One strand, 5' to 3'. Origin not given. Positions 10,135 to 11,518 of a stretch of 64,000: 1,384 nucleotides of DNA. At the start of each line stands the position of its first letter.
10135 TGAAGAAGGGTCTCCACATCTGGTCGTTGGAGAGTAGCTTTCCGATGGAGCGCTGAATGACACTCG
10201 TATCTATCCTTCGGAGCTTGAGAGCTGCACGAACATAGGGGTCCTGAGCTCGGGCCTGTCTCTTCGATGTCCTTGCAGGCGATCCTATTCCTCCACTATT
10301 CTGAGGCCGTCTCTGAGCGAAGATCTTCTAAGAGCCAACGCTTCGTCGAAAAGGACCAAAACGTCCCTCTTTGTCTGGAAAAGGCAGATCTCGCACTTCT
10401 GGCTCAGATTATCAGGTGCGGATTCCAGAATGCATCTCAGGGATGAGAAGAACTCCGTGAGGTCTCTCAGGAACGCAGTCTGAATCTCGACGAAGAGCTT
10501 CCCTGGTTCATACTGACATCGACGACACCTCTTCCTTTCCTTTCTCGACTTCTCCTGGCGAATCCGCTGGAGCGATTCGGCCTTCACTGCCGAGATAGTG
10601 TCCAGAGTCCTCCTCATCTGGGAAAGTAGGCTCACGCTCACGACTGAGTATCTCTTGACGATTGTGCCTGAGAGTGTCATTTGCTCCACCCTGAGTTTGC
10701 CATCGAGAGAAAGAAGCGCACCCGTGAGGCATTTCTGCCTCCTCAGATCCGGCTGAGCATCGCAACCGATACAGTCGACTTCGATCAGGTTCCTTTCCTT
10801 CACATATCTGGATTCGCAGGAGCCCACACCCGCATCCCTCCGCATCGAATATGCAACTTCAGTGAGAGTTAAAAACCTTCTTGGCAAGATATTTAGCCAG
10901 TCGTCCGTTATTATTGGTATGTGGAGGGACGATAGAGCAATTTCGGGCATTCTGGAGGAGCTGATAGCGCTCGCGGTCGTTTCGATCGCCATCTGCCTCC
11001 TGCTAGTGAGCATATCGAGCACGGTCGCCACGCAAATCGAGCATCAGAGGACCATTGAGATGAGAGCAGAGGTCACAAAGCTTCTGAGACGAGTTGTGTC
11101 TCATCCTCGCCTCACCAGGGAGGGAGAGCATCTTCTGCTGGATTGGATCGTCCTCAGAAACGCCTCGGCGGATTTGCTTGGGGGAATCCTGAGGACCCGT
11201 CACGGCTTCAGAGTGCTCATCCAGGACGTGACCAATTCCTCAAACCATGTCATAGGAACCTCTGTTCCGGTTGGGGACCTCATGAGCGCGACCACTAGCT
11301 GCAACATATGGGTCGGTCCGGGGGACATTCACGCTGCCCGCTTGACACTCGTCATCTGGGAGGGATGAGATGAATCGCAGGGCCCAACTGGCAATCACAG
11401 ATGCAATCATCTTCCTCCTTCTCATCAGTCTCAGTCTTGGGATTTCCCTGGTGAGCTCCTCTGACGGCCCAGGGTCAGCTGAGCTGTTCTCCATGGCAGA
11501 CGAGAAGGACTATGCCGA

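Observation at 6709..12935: Type IV pilus / archaellum-like assembly locus without FlaH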

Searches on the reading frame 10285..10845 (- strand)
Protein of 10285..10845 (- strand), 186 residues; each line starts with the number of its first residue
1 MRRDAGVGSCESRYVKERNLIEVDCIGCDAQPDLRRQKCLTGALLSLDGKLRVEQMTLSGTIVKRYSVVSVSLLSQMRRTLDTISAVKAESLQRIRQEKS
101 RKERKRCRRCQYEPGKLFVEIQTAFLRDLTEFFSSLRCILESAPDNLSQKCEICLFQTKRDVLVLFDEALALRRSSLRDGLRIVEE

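Call 17: find_homologous_proteins(query=window:10285-10845:-, max_evalue=0.001)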
Query window:10285-10845:- (186 aa): 3 proteins with E <= 0.001 among 254 candidates.
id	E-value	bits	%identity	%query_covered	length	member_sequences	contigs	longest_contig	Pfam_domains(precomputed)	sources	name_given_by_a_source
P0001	4.3e-112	390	100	100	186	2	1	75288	-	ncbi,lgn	ncbi:MAG: hypothetical protein ACE5QF_02410 [Thermoplasmata archaeon]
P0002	3.0e-52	195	53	96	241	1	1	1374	-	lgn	-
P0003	8.7e-47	177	63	77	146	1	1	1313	-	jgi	-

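Call 33: search_protein_representatives(alignment_id=A2)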
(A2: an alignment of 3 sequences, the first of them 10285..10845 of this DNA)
Query: 3 sequences, 186 profile positions. Proteins with E-value up to 0.001 (for the whole library): 74; up to 1e-10: 18; up to 1e-30: 2. The best 74 are listed.
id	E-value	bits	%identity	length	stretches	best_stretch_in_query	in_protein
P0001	7.4e-102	354.9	-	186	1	1-186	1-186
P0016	5.7e-47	176.0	-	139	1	46-186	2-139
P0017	8.5e-19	84.1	-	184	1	7-184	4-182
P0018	1.0e-16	77.3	-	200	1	14-185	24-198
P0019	7.1e-16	74.6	-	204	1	18-184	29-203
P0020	3.3e-15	72.4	-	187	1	8-184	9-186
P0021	3.6e-15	72.3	-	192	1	20-183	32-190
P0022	6.4e-15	71.5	-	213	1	23-184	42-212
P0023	1.3e-13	67.2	-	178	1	18-183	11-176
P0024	8.6e-13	64.5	-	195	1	16-179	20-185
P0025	4.0e-12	62.3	-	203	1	21-183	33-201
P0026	4.3e-12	62.2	-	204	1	21-184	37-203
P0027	1.8e-11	60.2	-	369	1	10-184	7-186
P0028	4.8e-11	58.8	-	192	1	20-184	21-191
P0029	6.9e-11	58.3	-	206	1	23-158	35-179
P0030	7.9e-11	58.1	-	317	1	21-184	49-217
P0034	2.7e-10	56.4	-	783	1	20-184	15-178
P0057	2.2e-06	43.6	-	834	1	18-174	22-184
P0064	5.1e-06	42.4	-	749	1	10-183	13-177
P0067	1.9e-05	40.6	-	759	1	3-184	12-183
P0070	3.0e-05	39.9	-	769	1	21-161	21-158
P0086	5.3e-04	35.8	-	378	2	23-79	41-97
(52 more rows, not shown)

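Call 34: search_protein_families(library=pfam, proteins=[P0034, P0057, P0064, P0067, P0070, P0027, P0030, P0086, P0017, P0018], max_evalue=0.01)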
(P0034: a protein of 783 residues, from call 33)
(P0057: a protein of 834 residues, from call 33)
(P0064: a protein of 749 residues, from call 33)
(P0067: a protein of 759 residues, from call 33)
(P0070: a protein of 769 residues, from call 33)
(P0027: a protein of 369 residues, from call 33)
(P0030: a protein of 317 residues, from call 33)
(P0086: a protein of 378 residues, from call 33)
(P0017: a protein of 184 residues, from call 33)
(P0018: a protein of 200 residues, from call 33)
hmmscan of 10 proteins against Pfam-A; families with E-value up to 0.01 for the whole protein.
P0034 (783 aa): 1 family
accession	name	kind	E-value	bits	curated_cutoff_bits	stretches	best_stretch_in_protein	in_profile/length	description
PF00437.27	T2SSE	-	7.1e-22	78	24.9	1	420-647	58-274/370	Type II/IV secretion system protein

P0057 (834 aa): 1 family
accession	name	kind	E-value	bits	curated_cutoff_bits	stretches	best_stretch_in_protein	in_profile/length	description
PF00437.27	T2SSE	-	4.2e-17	62.3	24.9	1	492-682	94-266/370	Type II/IV secretion system protein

P0064 (749 aa): 1 family
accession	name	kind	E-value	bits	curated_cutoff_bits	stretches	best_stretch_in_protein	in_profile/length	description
PF00437.27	T2SSE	-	9.7e-21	74.3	24.9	1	406-615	68-272/370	Type II/IV secretion system protein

P0067 (759 aa): 1 family
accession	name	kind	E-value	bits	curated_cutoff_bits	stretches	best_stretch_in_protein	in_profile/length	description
PF00437.27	T2SSE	-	1.9e-15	56.8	24.9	1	462-637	110-278/370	Type II/IV secretion system protein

P0070 (769 aa): 5 families
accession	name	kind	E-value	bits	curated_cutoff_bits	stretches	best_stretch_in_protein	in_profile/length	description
PF00437.27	T2SSE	-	1.2e-22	80.5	24.9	1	445-637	104-287/370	Type II/IV secretion system protein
PF13401.12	AAA_22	-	0.00079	20.2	27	1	483-548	4-64/130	AAA domain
PF13191.12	AAA_16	-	0.0016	19.4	32.6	1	483-515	22-55/167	AAA ATPase domain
PF00005.33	ABC_tran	-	0.0069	17.4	25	0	478-536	5-62/137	ABC transporter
PF13555.12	AAA_29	-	0.0082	16.3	27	0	481-505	19-43/61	P-loop containing region of AAA domain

P0027 (369 aa): 1 family
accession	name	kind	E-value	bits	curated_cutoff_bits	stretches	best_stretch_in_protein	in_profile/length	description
PF06292.23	MUN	-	0.0085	15.6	24.2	0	68-171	255-358/473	MUN domain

P0030 (317 aa): 0 families

P0086 (378 aa): 0 families

P0017 (184 aa): 0 families

P0018 (200 aa): 1 family
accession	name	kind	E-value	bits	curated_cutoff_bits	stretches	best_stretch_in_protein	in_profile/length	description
PF24042.1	DUF7351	-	0.0021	18.3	31.2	0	118-175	23-80/177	Domain of unknown function (DUF7351)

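Call 37: list_cluster_members(proteins=[P0017, P0018, P0019, P0020, P0023, P0034, P0057, P0064, P0067, P0070])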
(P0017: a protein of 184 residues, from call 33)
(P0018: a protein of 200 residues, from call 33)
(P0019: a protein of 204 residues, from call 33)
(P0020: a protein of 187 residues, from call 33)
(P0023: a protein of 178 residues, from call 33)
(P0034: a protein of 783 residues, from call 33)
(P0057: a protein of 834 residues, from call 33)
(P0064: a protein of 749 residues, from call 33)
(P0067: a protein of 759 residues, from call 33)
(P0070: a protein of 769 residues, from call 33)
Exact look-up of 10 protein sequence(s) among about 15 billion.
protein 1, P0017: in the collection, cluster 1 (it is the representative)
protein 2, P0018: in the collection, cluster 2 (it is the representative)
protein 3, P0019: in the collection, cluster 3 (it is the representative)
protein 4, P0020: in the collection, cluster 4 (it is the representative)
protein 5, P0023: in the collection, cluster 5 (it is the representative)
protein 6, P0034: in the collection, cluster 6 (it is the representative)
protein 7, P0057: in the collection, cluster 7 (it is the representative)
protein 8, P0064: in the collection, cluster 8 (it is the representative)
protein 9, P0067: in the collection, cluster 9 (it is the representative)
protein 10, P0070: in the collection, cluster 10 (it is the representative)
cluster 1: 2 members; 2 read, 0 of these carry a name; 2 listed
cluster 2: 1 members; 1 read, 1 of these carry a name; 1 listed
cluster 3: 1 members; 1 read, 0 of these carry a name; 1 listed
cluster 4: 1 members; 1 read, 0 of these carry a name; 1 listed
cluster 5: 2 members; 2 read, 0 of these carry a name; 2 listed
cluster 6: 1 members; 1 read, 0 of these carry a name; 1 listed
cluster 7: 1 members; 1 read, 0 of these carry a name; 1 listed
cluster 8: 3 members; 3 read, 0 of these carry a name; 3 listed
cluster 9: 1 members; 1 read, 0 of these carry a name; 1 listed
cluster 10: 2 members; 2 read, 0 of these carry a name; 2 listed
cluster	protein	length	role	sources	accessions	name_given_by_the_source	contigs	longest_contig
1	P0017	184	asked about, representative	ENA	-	-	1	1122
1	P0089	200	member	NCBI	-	-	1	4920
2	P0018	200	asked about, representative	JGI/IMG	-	hypothetical protein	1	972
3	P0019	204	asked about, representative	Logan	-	-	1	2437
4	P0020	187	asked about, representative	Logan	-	-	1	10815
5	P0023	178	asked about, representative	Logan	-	-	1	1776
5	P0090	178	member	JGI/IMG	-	-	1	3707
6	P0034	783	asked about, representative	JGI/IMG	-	-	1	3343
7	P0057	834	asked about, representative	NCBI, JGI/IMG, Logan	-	-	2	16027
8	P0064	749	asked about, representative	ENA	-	-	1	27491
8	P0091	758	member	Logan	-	-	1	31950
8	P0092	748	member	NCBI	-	-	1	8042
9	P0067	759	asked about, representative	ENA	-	-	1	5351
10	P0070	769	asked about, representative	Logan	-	-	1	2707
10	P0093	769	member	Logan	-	-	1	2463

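Call 38: find_encoding_contigs(protein=P0057, flank=8000, max_places=2)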
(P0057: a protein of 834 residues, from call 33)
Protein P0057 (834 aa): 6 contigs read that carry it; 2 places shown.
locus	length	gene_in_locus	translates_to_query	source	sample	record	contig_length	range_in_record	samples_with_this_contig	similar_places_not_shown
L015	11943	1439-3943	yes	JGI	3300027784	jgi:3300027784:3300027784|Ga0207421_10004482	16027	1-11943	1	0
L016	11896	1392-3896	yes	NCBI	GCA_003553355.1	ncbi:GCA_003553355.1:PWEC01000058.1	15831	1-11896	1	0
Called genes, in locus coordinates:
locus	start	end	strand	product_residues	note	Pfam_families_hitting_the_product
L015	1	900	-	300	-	?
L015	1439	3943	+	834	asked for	PF00437:T2SSE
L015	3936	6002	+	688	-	-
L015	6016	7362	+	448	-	PF01935:DUF87, PF05872:HerA_C (faint)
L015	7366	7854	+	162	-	-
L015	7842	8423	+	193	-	-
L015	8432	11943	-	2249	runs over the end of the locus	PF24156:DUF7407 (faint)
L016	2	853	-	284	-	?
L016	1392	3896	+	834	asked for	PF00437:T2SSE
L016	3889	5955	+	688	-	-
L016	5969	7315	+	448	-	PF01935:DUF87, PF05872:HerA_C (faint)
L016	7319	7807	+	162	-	-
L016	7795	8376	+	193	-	-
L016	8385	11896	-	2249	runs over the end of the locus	PF24156:DUF7407 (faint)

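Call 39: find_encoding_contigs(protein=P0091, flank=8000, max_places=2)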
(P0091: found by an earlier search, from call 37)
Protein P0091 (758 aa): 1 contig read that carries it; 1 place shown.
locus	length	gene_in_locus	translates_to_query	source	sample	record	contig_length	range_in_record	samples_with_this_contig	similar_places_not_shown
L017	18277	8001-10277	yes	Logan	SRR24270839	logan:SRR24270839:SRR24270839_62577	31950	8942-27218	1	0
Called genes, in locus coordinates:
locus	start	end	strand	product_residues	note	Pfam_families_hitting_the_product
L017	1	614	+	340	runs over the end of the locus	PF00348:polyprenyl_synt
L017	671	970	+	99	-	PF12674:Zn_ribbon_2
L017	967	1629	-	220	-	PF03796:DnaB_C (faint), PF06745:ATPase, PF08423:Rad51, PF13481:AAA_25, PF13479:AAA_24 (faint), PF05707:Zot (weak)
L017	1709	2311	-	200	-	PF05683:Fumerase_C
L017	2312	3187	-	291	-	PF05681:Fumerase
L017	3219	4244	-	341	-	PF04981:NMD3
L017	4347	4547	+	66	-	-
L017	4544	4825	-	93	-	PF04242:DUF424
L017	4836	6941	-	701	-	PF14551:MCM_N (faint), PF17207:MCM_OB, PF00493:MCM, PF01078:Mg_chelatase (weak), PF17855:MCM_lid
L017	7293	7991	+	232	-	-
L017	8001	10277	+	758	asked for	PF00437:T2SSE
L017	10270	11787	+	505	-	-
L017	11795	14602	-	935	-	PF05048:NosD, PF13229:Beta_helix, PF05048:NosD, PF13229:Beta_helix, PF05048:NosD, PF13229:Beta_helix, PF05048:NosD, PF13229:Beta_helix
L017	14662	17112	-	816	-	PF05048:NosD, PF13229:Beta_helix, PF05048:NosD, PF13229:Beta_helix, PF05048:NosD, PF13229:Beta_helix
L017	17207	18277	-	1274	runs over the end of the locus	PF05048:NosD, PF13229:Beta_helix, PF05048:NosD, PF13229:Beta_helix, PF05048:NosD, PF13229:Beta_helix, PF05048:NosD, PF13229:Beta_helix, +2 more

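Call 40: find_encoding_contigs(protein=P0020, flank=8000, max_places=2)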
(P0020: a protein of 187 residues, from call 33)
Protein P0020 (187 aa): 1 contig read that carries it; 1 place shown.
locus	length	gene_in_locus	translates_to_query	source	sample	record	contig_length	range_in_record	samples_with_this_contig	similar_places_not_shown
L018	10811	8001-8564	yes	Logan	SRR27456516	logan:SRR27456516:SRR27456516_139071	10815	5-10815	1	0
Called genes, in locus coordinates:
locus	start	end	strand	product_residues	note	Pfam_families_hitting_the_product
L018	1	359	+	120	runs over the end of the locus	?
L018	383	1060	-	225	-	PF01637:ATPase_2 (faint), PF03796:DnaB_C (faint), PF06745:ATPase, PF08423:Rad51, PF13481:AAA_25 (weak), PF05707:Zot, PF09848:SLFN-g3_helicase (weak), PF13479:AAA_24 (weak)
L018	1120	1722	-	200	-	PF05683:Fumerase_C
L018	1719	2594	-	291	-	PF05681:Fumerase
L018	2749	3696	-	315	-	PF04981:NMD3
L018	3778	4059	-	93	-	PF04242:DUF424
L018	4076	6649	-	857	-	PF17207:MCM_OB, PF00493:MCM, PF14890:Intein_splicing, PF01078:Mg_chelatase (weak), PF00493:MCM, PF17855:MCM_lid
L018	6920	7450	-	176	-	-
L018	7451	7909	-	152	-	-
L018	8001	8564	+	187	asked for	-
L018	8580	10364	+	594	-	PF00437:T2SSE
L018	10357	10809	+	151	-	?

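Call 58: predict_structure(alignment_id=A3)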
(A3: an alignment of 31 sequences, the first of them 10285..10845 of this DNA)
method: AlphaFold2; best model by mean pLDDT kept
length: 186 residues; sequences in the alignment: 31
mean_pLDDT: 89.6   pTM: 0.83
mean pLDDT of the five models: 89.6, 89.1, 88.5, 87.7, 87.1
residues with pLDDT >= 90: 140; 70-90: 35; 50-70: 5; < 50: 6
segments of 3 or more residues with pLDDT < 50: 1-5
pLDDT, mean of each block of 10 residues (from residue 1): 53 94 87 92 89 94 94 95 96 94 91 94 95 96 85 92 97 91 64
secondary structure, 60 per line:
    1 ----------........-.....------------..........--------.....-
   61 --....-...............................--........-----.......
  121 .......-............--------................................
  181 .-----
elements in order: E11-15 E20-24 H37-46 E55-59 E63-66 H68-98 H101-108 H114-127 H129-140 H149-181

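Call 61: find_homologous_proteins(query=A3, max_evalue=0.01)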
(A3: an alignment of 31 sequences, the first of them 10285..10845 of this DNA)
Query A3 (31 sequences) (186 aa, profile of the alignment): 6 proteins with E <= 0.01 among 2327 candidates.
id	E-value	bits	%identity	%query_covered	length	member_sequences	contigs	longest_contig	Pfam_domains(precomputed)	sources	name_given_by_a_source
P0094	5.1e-47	178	25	85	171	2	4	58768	-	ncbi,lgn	-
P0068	1.3e-46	176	21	85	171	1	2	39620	-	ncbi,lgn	ncbi:MAG: hypothetical protein R6U61_05930 [Thermoplasmata archaeon]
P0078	1.4e-42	163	18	80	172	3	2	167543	-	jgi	-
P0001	8.8e-42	161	100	100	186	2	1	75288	-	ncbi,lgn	ncbi:MAG: hypothetical protein ACE5QF_02410 [Thermoplasmata archaeon]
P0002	2.3e-30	123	53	96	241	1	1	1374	-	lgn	-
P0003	1.4e-29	121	63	77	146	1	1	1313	-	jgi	-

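Call 62: fold_search(model_id=the predicted structure, library=pdb)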
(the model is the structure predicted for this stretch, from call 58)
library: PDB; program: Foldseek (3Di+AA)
matches with E <= 10: 264; with E <= 0.001: 0
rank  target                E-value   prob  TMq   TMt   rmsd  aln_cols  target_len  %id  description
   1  9lq8_B                3.7e-01  0.07  0.12  0.07  19.1       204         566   15  Cryo-EM structure of CTR-bound type III-B CRISPR-Cas effector complex (released 2025-11-26)
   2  5n77_A                6.7e-01  0.14  0.24  0.18  20.8       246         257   10  Crystal structure of the cytosolic domain of the CorA magnesium channel from Escherichia coli in complex with magnesiu (released 2017-07-12)
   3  5n77_E                6.7e-01  0.13  0.24  0.18  20.7       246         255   10  Crystal structure of the cytosolic domain of the CorA magnesium channel from Escherichia coli in complex with magnesiu (released 2017-07-12)
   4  5jtg_E                8.2e-01  0.30  0.23  0.15  17.6       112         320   11  Crystal structure of Thermotoga maritima mutant D89K/D253K (released 2017-01-25)
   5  8zah_B                9.1e-01  0.15  0.21  0.17  21.6       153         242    8  Crystal structure of the channel protein CorA from Campylobacter jejuni (released 2024-06-19)
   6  4i7i                  9.5e-01  0.23  0.23  0.10  20.8       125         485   11  Crystal structure of rabbit ryanodine receptor 1 (residues 1-536) disease mutant L14R (released 2013-02-20)
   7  9lq6_B                9.5e-01  0.06  0.15  0.06  19.6       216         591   15  Cryo-EM structure of adTR-bound type III-B CRISPR-Cas effector complex (released 2025-11-26)
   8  5jtg_C                1.0e+00  0.13  0.18  0.12  18.1       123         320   13  Crystal structure of Thermotoga maritima mutant D89K/D253K (released 2017-01-25)
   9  9rgx_A                1.1e+00  0.16  0.19  0.31  17.5       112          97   16  X-ray crystal structure of a de novo designed single-chain antiparallel 3-helix coiled-coil bundle, sc-apCC3-ACW (released 2025-09-03)
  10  5jtg_A                1.1e+00  0.23  0.23  0.14  17.7       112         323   11  Crystal structure of Thermotoga maritima mutant D89K/D253K (released 2017-01-25)
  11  8zak_A                1.1e+00  0.13  0.21  0.16  22.8       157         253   10  Crystal structure of the channel protein CorA from Campylobacter jejuni in complex with Ni2+ (released 2024-06-19)
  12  6ek9                  1.2e+00  0.25  0.23  0.31   8.0       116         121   14  Cytosolic copper storage protein Csp from Streptomyces lividans: Cu loaded form (released 2018-08-08)
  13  8tmc_E                1.3e+00  0.10  0.21  0.13  19.2       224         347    7  Cryo-EM structure of CorA in complex with conformation-specific synthetic antibody C12 and 20 mM MgCl2, State MG20-2 (released 2025-02-12)
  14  2iub_A                1.4e+00  0.18  0.23  0.14  19.2       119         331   10  Crystal structure of a divalent metal ion transporter CorA at 2.9 A resolution. (released 2006-08-03)
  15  5jtg_B                1.4e+00  0.15  0.22  0.14  20.7       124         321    9  Crystal structure of Thermotoga maritima mutant D89K/D253K (released 2017-01-25)
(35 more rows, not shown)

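Call 82: search_protein_families(library=pfam, proteins=[L015:3936-6002:+, L017:10270-11787:+, L015:7366-7854:+, L015:7842-8423:+, L017:7293-7991:+, L015:6016-7362:+], max_evalue=0.1)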
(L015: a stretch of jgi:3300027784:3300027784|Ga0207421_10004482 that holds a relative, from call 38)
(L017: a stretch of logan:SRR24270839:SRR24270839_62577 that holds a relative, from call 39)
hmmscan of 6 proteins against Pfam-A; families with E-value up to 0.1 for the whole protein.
L015:3936-6002:+ (688 aa): 3 families
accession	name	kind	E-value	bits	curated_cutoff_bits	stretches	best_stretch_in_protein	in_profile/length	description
PF20990.2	DUF2207_C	-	2.8e-06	27.7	33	1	391-465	128-202/247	Predicted membrane protein (DUF2207) C-terminal domain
PF00482.28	T2SSF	-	0.0017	18.8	25.2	1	187-315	2-121/125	Type II secretion system (T2SS), protein F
PF22322.1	DUF6973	-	0.064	13.3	27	0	208-272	31-92/124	Domain of unknown function (DUF6973)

L017:10270-11787:+ (505 aa): 0 families

L015:7366-7854:+ (162 aa): 0 families

L015:7842-8423:+ (193 aa): 0 families

L017:7293-7991:+ (232 aa): 6 families
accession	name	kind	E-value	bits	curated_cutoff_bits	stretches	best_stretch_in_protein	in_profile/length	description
PF08999.15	SP_C-Propep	-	0.0042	17.3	25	1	161-211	36-86/96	Surfactant protein C, N terminal propeptide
PF20495.3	DUF6727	-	0.016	15.5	22.3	1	99-173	76-148/152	Family of unknown function (DUF6727)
PF13248.11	Zn_ribbon_3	-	0.036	14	27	1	210-231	4-26/26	zinc-ribbon domain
PF12773.13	DZR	-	0.046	14.3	27.3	1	209-228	25-45/45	Double zinc ribbon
PF07191.17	Zn_ribbon_6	-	0.051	14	25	1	204-232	12-40/67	Double zinc ribbon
PF05495.17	zf-CHY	-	0.078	13.8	31.3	0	203-230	37-64/68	CHY zinc finger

L015:6016-7362:+ (448 aa): 10 families
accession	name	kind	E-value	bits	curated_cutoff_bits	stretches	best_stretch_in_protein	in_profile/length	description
PF01935.23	DUF87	-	5.6e-12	46.7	23.2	1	41-249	13-203/220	Helicase HerA, central domain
PF05872.18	HerA_C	-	4.1e-08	32.7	22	1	264-416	220-374/502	Helicase HerA-like C-terminal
PF13401.12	AAA_22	-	4.4e-05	24.2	27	0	48-87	4-37/130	AAA domain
PF00004.35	AAA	-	0.00088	20.2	21.2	0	52-95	1-35/131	ATPase family associated with various cellular activities (AAA)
PF05707.18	Zot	-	0.0023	17.8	20.3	1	291-354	71-135/197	Zonular occludens toxin (Zot)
PF13191.12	AAA_16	-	0.01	16.8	32.6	1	48-75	23-50/167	AAA ATPase domain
PF01580.24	FtsK_SpoIIIE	-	0.042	13.7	24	0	43-91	32-79/221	FtsK/SpoIIIE family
PF05729.18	NACHT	-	0.045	14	26.7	0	51-75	2-26/167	NACHT domain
PF13479.12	AAA_24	-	0.055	13.7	27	0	50-188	3-123/195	AAA domain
PF13604.12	AAA_30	-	0.086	13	27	0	50-77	19-46/191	AAA domain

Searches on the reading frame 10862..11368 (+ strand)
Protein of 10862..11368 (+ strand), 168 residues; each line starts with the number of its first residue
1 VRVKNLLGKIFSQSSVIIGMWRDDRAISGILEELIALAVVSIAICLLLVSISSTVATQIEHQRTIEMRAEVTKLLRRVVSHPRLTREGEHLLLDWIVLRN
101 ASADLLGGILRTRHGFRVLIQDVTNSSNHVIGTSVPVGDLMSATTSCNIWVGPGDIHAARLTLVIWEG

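Call 3: search_protein_families(library=pfam, proteins=[window:10862-11368:+], max_evalue=1)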
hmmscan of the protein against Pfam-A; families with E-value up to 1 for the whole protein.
window:10862-11368:+ (168 aa): 0 families

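Call 4: search_protein_families(library=ncbifam, proteins=[window:10862-11368:+], max_evalue=1)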
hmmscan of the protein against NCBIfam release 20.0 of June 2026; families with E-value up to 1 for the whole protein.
window:10862-11368:+ (168 aa): 0 families

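Call 79: search_solved_structures(query=A7, max_evalue=10)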
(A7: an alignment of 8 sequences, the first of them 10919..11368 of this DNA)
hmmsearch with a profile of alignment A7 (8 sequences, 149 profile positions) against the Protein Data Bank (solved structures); distinct sequences matched with E-value up to 10: 1.
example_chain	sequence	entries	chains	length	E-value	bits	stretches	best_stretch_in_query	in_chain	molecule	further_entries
6hqa_D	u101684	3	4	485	0.46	13.8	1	18-60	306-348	Subunit (60 kDa) of TFIID and SAGA complexes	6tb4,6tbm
